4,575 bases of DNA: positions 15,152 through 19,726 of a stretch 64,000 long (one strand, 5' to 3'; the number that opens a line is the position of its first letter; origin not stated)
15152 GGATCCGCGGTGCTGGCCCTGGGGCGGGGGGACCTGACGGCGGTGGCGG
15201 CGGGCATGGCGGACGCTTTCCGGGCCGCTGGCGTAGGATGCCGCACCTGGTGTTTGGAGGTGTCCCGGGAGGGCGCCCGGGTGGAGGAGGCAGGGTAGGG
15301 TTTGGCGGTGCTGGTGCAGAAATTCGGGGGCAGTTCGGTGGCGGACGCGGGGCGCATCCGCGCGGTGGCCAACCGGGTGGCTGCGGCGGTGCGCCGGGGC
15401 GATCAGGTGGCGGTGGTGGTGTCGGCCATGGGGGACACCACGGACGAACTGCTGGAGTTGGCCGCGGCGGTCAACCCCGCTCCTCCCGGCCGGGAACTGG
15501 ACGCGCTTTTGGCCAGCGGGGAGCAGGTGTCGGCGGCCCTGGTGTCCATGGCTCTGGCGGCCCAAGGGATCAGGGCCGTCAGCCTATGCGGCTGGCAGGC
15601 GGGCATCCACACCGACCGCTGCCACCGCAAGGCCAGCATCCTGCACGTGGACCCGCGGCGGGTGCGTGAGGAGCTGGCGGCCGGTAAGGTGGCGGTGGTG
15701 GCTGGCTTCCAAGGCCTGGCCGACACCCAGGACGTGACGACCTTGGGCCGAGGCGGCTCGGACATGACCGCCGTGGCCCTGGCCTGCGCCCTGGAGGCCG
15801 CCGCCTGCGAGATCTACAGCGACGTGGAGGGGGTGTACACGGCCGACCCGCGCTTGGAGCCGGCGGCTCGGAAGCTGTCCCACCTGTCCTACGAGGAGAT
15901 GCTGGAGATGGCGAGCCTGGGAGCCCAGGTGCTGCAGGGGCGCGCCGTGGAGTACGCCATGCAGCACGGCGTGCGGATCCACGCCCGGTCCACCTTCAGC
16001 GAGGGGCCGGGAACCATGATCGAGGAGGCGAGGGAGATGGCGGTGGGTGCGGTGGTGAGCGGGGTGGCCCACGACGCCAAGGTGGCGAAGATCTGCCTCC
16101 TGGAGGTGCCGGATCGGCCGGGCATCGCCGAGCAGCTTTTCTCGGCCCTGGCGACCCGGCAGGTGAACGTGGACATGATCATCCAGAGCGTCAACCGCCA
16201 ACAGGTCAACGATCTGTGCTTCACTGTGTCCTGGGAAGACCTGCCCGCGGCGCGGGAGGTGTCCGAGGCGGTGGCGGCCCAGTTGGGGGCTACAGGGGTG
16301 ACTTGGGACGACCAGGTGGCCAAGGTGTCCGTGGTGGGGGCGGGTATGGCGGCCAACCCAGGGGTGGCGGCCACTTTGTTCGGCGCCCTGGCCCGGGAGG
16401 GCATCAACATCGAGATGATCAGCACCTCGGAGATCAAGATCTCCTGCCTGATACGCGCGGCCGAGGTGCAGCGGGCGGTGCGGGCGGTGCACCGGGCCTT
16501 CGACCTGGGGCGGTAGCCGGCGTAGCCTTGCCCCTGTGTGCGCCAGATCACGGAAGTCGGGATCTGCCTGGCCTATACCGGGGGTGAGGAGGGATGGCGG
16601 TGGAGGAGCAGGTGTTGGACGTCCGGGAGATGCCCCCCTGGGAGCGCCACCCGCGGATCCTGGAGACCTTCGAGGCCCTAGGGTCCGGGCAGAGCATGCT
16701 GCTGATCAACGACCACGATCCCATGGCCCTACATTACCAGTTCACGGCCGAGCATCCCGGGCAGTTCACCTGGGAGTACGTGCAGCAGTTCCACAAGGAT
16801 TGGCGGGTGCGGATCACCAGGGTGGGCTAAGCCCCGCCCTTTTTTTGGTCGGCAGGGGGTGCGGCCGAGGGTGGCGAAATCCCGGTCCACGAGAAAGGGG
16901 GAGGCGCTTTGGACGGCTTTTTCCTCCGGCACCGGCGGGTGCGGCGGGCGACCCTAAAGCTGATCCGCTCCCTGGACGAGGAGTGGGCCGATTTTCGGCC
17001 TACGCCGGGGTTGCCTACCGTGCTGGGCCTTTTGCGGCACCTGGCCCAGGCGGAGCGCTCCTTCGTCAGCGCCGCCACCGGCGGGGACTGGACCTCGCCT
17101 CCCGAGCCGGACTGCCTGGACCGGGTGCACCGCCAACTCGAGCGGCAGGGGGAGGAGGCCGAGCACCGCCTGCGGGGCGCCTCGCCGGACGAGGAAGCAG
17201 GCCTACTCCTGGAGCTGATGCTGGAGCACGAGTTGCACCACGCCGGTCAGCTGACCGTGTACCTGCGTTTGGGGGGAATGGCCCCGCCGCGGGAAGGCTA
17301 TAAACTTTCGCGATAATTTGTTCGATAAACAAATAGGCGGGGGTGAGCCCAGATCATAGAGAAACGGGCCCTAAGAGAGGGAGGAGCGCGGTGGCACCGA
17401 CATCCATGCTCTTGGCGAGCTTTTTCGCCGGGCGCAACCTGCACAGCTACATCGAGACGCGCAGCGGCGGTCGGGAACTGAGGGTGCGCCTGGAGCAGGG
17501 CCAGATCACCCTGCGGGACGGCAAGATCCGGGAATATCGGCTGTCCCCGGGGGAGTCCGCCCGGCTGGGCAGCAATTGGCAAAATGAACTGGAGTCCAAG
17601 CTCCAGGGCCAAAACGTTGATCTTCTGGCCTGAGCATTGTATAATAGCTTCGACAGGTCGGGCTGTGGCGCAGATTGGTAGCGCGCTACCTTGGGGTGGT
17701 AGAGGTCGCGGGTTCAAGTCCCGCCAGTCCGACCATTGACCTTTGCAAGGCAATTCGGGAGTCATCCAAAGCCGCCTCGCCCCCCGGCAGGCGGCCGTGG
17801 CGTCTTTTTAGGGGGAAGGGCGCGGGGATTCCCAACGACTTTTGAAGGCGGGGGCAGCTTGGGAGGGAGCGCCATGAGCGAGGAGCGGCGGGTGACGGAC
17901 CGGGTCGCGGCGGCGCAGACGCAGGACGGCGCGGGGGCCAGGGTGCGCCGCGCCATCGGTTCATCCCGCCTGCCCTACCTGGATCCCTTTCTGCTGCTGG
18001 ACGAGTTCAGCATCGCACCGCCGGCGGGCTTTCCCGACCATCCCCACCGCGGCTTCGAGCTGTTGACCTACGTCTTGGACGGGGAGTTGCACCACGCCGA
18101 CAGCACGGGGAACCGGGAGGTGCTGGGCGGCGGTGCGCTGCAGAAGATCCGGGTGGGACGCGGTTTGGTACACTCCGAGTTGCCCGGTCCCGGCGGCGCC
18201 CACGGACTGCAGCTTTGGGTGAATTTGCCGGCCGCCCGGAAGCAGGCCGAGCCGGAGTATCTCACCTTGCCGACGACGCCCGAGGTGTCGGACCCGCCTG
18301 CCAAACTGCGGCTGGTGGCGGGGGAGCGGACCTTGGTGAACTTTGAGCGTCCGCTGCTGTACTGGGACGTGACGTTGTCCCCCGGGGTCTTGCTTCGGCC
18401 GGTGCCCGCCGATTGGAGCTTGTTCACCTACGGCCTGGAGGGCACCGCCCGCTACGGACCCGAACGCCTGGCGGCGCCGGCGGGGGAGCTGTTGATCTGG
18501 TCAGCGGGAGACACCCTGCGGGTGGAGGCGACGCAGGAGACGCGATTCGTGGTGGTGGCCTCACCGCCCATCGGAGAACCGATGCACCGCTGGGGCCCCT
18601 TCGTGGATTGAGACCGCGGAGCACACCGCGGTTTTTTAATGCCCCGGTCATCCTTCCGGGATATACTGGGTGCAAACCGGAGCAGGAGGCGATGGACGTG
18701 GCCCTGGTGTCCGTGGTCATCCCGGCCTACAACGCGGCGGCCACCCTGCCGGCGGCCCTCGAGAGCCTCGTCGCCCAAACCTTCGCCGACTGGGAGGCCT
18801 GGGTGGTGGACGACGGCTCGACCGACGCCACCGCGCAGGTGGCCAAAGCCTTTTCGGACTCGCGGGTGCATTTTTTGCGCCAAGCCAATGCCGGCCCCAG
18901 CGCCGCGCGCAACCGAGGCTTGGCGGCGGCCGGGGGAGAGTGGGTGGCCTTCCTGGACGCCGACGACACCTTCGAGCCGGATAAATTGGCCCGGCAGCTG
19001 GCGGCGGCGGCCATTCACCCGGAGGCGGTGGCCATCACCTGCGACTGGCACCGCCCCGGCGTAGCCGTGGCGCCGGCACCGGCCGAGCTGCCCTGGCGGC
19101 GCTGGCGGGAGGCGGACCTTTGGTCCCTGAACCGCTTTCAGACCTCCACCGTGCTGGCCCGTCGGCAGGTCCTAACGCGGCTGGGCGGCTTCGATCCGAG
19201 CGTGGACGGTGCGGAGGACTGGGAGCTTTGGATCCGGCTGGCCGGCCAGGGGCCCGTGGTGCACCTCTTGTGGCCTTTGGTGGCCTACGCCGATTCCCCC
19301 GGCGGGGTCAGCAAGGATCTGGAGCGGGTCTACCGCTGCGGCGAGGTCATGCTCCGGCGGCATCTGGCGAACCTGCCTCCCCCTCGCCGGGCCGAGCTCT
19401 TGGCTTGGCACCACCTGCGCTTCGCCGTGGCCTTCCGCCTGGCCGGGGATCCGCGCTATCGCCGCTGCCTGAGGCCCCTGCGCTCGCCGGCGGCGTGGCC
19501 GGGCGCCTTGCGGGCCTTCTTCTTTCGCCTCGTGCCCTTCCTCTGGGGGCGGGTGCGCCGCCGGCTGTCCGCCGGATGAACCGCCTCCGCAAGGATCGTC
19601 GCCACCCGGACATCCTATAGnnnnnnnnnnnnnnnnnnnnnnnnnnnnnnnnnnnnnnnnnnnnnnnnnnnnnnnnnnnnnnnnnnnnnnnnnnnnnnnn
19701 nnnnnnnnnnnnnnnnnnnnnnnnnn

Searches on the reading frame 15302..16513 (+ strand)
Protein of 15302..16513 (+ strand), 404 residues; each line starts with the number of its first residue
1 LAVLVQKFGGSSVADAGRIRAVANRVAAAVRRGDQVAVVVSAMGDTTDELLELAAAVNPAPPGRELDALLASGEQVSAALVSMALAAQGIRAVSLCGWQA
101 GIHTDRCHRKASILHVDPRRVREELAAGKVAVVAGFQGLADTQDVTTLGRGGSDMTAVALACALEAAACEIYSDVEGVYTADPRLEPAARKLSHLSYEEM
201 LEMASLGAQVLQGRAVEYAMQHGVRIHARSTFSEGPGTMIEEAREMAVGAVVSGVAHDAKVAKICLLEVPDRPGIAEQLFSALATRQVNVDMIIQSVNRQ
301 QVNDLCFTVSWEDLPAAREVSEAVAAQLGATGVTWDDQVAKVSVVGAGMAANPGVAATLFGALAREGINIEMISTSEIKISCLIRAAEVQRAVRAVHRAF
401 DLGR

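Call 95: search_protein_families(library=pfam, proteins=[window:15302-16513:+], max_evalue=0.0001)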
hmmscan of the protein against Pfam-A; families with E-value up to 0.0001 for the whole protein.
window:15302-16513:+ (404 aa): 4 families
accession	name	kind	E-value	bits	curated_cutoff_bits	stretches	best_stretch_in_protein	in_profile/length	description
PF00696.33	AA_kinase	-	1.9e-51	175.5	24.9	1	3-227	2-231/234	Amino acid kinase family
PF22468.2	ACT_9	-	3e-36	123.4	27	2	342-400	1-61/61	ACT domain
PF13840.12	ACT_7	-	1.1e-21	76.9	27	1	336-398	3-65/65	ACT domain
PF01842.31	ACT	-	4.7e-16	58.7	27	2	266-306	4-43/66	ACT domain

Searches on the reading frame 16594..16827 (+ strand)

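Call 95: search_protein_families(library=pfam, proteins=[window:16594-16827:+], max_evalue=0.0001)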
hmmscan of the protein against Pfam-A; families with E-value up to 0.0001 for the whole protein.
window:16594-16827:+ (78 aa): 1 family
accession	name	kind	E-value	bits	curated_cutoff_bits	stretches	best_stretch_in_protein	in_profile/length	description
PF10006.14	DUF2249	-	1.7e-29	101.9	29.5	1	7-76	1-70/70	Uncharacterized conserved protein (DUF2249)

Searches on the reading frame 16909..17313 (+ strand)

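Call 95: search_protein_families(library=pfam, proteins=[window:16909-17313:+], max_evalue=0.0001)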
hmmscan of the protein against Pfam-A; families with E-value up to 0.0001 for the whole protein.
window:16909-17313:+ (135 aa): 3 families
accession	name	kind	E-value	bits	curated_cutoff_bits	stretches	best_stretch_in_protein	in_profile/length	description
PF05163.17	DinB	-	2e-13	51.1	23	1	99-128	122-151/165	DinB family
PF12867.12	DinB_2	-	1.3e-09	39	24.8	1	9-115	3-128/128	DinB superfamily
PF04978.18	MST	-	1e-07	32.9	27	1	10-65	8-63/149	Mycothiol-S-transferase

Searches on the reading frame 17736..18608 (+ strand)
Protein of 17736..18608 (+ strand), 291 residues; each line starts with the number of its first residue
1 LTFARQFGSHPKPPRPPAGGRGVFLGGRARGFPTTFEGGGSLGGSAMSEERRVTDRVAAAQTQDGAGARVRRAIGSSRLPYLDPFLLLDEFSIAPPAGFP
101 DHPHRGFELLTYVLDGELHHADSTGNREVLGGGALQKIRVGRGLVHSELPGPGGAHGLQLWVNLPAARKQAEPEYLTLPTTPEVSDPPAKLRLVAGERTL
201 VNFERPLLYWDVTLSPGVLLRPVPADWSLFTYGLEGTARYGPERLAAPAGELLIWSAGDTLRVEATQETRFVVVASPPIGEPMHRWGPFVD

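Call 95: search_protein_families(library=pfam, proteins=[window:17736-18608:+], max_evalue=0.0001)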
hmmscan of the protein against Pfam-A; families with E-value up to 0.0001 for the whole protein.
window:17736-18608:+ (291 aa): 2 families
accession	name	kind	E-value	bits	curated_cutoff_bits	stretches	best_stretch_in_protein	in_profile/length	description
PF02678.22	Pirin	-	9.6e-23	80.7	26.1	1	68-162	2-108/108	Pirin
PF05726.19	Pirin_C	-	1.1e-13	51.9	27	1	209-290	1-83/103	Pirin C-terminal cupin domain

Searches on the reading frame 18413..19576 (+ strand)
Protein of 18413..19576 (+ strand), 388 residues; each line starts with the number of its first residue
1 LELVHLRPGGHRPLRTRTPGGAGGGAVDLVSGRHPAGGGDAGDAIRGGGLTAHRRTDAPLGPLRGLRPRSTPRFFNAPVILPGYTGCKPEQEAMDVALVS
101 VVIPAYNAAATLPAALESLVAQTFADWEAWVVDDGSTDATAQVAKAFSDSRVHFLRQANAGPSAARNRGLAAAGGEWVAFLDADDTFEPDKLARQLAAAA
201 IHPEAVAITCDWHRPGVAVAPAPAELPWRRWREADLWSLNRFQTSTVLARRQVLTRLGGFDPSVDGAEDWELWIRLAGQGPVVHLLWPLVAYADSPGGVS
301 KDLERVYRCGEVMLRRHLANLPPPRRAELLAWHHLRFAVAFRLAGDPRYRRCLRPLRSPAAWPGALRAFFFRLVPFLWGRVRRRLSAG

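Call 95: search_protein_families(library=pfam, proteins=[window:18413-19576:+], max_evalue=0.0001)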
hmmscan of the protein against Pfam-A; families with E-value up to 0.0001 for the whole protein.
window:18413-19576:+ (388 aa): 3 families
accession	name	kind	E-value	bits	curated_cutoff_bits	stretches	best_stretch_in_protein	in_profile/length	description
PF00535.33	Glycos_transf_2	-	2.8e-36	125.4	23.3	1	100-210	1-114/168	Glycosyl transferase family 2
PF13641.12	Glyco_tranf_2_3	-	8.5e-21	75.5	27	1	99-283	3-201/230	Glycosyltransferase like family 2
PF10111.15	Glyco_tranf_2_2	-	1e-20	74.8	27.3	2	100-200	1-107/276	Glycosyltransferase like family 2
